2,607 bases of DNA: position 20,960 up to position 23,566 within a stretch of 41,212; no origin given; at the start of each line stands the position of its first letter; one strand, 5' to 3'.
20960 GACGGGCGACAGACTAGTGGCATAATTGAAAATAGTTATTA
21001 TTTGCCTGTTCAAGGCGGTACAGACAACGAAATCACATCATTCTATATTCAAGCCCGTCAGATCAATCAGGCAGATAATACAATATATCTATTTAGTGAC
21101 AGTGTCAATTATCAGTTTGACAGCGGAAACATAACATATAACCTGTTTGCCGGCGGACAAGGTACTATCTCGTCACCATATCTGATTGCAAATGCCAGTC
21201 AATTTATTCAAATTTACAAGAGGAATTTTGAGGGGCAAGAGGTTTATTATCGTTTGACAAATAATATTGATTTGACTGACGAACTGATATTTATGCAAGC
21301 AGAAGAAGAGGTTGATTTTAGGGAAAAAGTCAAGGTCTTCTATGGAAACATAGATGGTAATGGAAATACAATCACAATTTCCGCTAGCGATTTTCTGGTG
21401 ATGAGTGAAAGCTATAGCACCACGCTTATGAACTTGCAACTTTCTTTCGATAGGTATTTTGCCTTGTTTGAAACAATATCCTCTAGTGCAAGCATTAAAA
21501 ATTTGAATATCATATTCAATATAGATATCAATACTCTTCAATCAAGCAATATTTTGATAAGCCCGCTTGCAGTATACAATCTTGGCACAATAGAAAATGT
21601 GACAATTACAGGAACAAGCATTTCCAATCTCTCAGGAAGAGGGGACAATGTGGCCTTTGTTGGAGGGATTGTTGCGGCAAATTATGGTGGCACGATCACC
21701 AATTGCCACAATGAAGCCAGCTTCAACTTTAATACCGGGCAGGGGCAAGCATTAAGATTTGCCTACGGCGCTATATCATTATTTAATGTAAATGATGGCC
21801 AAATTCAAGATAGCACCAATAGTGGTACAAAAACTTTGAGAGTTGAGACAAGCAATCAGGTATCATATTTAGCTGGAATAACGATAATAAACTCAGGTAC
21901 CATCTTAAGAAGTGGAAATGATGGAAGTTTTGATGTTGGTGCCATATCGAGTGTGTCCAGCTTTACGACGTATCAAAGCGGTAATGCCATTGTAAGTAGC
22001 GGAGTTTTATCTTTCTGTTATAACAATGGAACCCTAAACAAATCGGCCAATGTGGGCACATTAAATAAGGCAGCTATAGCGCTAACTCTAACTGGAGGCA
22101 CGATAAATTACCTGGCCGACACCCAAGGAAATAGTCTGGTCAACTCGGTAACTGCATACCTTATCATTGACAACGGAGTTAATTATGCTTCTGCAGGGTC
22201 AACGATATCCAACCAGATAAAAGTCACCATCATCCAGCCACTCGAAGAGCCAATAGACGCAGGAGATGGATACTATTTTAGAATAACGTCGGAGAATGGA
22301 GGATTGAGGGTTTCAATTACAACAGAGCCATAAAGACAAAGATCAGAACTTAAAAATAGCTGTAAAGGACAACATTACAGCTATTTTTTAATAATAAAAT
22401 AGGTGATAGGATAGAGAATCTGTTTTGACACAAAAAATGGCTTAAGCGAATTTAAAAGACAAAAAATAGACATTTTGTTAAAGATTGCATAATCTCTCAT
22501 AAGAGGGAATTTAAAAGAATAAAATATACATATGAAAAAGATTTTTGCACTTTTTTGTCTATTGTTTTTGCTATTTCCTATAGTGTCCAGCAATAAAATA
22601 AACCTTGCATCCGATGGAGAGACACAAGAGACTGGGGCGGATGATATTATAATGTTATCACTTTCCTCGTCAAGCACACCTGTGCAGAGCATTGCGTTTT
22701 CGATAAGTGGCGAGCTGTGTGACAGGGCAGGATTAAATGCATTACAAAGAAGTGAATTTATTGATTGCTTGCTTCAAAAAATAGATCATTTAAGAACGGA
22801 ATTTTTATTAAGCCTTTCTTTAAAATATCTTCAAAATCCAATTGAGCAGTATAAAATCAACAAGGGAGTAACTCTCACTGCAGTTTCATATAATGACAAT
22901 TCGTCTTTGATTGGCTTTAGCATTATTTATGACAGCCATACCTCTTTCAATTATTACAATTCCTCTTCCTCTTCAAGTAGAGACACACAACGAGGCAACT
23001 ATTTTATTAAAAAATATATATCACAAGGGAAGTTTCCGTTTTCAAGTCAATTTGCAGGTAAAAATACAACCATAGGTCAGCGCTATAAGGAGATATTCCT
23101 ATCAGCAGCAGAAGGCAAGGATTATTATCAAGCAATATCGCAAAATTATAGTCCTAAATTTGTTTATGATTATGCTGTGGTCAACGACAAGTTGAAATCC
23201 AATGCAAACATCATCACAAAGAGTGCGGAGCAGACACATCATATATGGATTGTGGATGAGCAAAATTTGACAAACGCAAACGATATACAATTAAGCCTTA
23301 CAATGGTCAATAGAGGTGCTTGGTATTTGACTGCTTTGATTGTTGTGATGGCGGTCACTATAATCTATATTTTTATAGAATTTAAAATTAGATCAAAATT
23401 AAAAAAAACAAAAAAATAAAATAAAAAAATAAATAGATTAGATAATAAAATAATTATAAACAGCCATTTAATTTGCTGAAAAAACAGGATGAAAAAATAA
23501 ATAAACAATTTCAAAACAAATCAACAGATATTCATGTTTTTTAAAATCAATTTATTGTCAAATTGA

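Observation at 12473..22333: A 3286-aa protein with a lipid anchor as its only visible attachment and highly diverged modules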

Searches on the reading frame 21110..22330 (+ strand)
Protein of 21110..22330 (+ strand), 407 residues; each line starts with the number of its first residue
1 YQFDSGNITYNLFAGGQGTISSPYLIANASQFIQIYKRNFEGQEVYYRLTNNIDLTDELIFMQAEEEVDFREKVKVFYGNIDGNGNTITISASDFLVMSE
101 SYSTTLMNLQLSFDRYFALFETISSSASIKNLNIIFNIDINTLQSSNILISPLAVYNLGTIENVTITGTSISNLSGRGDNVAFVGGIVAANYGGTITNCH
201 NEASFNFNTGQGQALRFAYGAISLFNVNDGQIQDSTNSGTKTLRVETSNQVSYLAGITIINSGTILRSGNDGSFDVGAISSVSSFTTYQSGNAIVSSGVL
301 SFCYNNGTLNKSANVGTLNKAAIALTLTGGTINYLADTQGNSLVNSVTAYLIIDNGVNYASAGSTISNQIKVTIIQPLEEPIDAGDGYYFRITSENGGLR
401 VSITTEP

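Call 33: search_solved_structures(query=window:21110-22330:+, max_evalue=10, show_alignments=2)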
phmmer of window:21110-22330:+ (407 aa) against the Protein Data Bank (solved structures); distinct sequences matched with E-value up to 10: 0.

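Call 38: search_solved_structures(query=A4, max_evalue=10, show_alignments=2)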
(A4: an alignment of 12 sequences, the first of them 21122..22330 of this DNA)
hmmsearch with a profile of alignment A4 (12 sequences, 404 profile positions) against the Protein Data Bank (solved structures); distinct sequences matched with E-value up to 10: 7.
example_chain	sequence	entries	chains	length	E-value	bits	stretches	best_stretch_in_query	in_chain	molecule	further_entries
3n6z_A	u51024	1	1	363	9.4e-07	31.1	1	12-56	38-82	putative immunoglobulin A1 protease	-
7bie_A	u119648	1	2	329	0.02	16.9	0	291-348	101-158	nvWRAP-T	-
7bid_A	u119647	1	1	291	0.026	16.5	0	291-348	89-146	v31WRAP-T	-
7big_A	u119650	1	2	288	0.028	16.4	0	291-350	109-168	v13WRAP-T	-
7bif_A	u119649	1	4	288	0.068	15.1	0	293-351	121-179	v22WRAP-T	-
6r60_A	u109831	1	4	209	1.8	10.5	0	291-347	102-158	WD-40 repeat protein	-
5agh_A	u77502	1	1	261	2.3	10.1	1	7-48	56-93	POTENTIAL CYTOSOLIC LEUCYL TRNA SYNTHETASE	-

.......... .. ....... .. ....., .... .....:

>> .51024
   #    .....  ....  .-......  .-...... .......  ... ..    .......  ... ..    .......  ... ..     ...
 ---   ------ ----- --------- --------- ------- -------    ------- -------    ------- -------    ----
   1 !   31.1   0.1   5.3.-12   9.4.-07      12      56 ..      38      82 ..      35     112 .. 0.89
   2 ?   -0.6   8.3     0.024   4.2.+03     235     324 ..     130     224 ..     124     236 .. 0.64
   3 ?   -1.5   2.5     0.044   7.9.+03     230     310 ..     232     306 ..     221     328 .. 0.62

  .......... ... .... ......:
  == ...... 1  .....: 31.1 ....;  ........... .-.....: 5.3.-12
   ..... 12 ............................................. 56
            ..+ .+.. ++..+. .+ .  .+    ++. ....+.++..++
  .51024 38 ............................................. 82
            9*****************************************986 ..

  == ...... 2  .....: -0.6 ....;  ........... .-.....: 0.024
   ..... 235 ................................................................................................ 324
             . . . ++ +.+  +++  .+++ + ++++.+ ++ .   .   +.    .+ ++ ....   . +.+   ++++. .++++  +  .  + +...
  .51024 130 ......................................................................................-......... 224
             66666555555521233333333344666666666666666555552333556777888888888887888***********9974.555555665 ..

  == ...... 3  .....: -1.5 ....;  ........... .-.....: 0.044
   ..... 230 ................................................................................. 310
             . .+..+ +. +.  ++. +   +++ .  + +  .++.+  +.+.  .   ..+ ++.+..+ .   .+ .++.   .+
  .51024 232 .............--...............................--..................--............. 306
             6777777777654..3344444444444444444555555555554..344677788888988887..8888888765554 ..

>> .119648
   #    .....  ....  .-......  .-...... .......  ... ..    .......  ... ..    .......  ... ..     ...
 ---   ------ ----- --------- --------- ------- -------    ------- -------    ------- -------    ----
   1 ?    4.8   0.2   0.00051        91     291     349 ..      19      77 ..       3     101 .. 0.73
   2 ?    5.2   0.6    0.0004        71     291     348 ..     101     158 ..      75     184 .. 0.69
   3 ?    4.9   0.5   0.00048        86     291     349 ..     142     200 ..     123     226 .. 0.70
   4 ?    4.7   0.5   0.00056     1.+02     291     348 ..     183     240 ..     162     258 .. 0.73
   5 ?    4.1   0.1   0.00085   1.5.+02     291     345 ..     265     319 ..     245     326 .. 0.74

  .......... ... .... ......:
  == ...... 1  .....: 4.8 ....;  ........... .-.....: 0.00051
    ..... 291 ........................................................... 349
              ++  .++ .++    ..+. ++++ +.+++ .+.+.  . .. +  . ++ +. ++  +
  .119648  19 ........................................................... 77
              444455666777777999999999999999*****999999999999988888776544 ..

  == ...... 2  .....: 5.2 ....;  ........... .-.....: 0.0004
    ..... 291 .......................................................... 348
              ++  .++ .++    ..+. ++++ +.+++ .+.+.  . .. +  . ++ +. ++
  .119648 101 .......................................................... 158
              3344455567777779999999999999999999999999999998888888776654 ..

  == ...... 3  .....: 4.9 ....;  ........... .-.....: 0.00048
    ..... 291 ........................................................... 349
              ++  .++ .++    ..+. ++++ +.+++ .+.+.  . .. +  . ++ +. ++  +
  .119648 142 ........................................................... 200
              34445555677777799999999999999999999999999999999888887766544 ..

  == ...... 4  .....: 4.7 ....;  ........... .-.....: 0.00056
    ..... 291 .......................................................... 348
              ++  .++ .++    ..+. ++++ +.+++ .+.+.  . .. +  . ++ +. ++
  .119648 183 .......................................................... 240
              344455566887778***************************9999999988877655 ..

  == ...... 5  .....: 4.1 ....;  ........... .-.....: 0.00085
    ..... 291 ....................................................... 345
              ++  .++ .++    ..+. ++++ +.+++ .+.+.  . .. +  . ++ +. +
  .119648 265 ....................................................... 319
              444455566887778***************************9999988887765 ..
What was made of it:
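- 21131..22330 (+): C-terminal right-handed beta-helix head of GLUG type (aa 2887-3286). The family profile hits 3n6z at E 9.4e-7 (call 38).
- Tried and rejected: phmmer of the head against the PDB found nothing (call 33); the profile was needed (call 38).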

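Call 40: find_homologous_proteins(query=A4, max_evalue=0.001)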
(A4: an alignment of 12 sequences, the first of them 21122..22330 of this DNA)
Query A4 (12 sequences) (403 aa, profile of the alignment): 24 proteins with E <= 0.001 among 8000 candidates.
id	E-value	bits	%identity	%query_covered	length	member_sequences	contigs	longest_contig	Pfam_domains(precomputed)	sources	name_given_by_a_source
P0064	2.5e-21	94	22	45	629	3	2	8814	-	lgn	-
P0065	2.9e-21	94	25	67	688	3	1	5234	PF07581.18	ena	-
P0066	6.4e-21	93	27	73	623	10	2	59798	-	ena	-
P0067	1.1e-19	89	25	64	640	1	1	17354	-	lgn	-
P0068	1.3e-18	85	25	81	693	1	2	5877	-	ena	-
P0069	7.8e-13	66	25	69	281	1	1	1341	PF07581.18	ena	-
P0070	1.1e-12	66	26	63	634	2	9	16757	-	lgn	-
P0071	1.4e-11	62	26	88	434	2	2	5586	PF07581.18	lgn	-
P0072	1.3e-10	59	24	46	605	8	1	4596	-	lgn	-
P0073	2.5e-10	58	24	61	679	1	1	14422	PF07581.18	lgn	-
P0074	1.2e-9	56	27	38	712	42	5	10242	-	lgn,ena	-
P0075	3.3e-9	54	27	72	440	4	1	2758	-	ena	-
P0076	4.9e-9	54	26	48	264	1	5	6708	PF07581.18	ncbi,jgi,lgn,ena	-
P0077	9.4e-9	53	28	32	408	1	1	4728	PF05342.20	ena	-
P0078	3.1e-7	48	28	61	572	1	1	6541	PF07581.18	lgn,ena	-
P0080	1.1e-6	46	24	44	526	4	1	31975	PF07581.18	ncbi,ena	-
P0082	5.3e-6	44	25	56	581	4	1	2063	PF07581.18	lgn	-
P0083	7.7e-6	43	26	58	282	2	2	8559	PF07581.18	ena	-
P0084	1.9e-5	42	26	37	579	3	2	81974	PF07581.18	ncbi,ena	-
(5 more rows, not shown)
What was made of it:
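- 21131..22330 (+): The profile also finds PF07581- and PF05342-bearing proteins (call 40).
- On GLUG motif / Peptidase_M26_N beta-helix (PF07581, PF05342): A profile search returns proteins carrying PF07581 or PF05342 (call 40).
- The family profile links the head to 3n6z (E 9.4e-7) and to GLUG or M26_N proteins (calls 38, 40).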

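Call 81: search_protein_families(library=ncbifam, proteins=[window:21122-22330:+], max_evalue=0.01)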
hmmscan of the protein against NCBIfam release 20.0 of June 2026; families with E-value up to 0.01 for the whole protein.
window:21122-22330:+ (403 aa): 0 families

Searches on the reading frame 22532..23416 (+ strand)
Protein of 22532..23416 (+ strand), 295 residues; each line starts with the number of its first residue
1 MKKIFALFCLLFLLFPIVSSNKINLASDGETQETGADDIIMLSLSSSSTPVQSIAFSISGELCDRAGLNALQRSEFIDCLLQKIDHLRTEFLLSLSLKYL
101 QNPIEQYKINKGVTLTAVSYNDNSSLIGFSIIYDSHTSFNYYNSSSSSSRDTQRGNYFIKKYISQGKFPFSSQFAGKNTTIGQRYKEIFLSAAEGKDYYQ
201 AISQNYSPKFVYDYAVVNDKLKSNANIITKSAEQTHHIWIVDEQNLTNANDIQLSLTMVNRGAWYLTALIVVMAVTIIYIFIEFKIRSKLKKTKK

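Call 29: search_protein_families(library=pfam, proteins=[window:22532-23416:+], max_evalue=0.1)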
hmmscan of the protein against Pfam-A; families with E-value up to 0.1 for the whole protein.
window:22532-23416:+ (295 aa): 0 families

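Call 68: find_homologous_proteins(query=A7, max_evalue=0.001)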
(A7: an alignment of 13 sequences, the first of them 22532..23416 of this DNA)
Query A7 (13 sequences) (295 aa, profile of the alignment): 11 proteins with E <= 0.001 among 8000 candidates.
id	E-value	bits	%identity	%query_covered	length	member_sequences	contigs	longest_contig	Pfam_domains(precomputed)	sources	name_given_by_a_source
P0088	3.8e-100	353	29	99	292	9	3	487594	-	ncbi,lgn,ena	-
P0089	4.1e-98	346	97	99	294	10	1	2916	-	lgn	-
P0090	3.9e-92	326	37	94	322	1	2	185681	-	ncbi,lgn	-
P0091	2.3e-83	298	27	94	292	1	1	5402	-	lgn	-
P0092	2.7e-78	281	27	92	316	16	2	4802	-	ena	-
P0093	7.0e-74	267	48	97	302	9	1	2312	-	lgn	-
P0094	7.9e-73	263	38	83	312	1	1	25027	-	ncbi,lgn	-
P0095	1.1e-68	250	38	71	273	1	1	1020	-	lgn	-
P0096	3.4e-68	248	37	84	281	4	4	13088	-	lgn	-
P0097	3.2e-66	241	37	96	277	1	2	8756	-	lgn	-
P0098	7.6e-65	237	34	99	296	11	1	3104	-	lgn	-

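Call 81: search_protein_families(library=ncbifam, proteins=[window:22532-23416:+], max_evalue=0.01)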
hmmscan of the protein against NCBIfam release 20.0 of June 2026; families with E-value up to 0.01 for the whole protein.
window:22532-23416:+ (295 aa): 0 families

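Call 91: search_solved_structures(query=A7, max_evalue=1)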
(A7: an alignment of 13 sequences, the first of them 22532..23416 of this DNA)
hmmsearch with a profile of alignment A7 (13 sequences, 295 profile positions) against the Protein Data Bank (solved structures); distinct sequences matched with E-value up to 1: 2.
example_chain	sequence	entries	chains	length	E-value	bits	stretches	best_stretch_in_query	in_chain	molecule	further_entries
3bu2_A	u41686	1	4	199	0.5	12.5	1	165-226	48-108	Putative tRNA-binding protein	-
6u8y_X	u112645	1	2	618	0.57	12.3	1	233-278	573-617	NADH dehydrogenase subunit M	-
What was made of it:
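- Tried and rejected: The partner profile against the PDB gave nothing (call 91).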

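Call 92: search_protein_families(library=phrogs, proteins=[window:22532-23416:+], max_evalue=0.01)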
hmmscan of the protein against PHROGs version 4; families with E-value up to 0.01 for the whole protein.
window:22532-23416:+ (295 aa): 0 families

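Call 93: search_protein_families(library=padloc, proteins=[window:22532-23416:+], max_evalue=0.01)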
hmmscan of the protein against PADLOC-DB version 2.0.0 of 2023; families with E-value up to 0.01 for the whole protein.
window:22532-23416:+ (295 aa): 0 families
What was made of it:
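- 22532..23419 (+): Conserved partner gene: 295-aa protein with an N-terminal signal peptide and a C-terminal TM helix plus K-rich tail. No match in Pfam, NCBIfam, PDB, PHROGs or PADLOC (calls 29, 81, 91-93).
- No PHROGs or PADLOC hit (calls 92, 93).
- Tried and rejected: PHROGs and PADLOC gave no hits for the giant protein or the partner (calls 92, 93).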
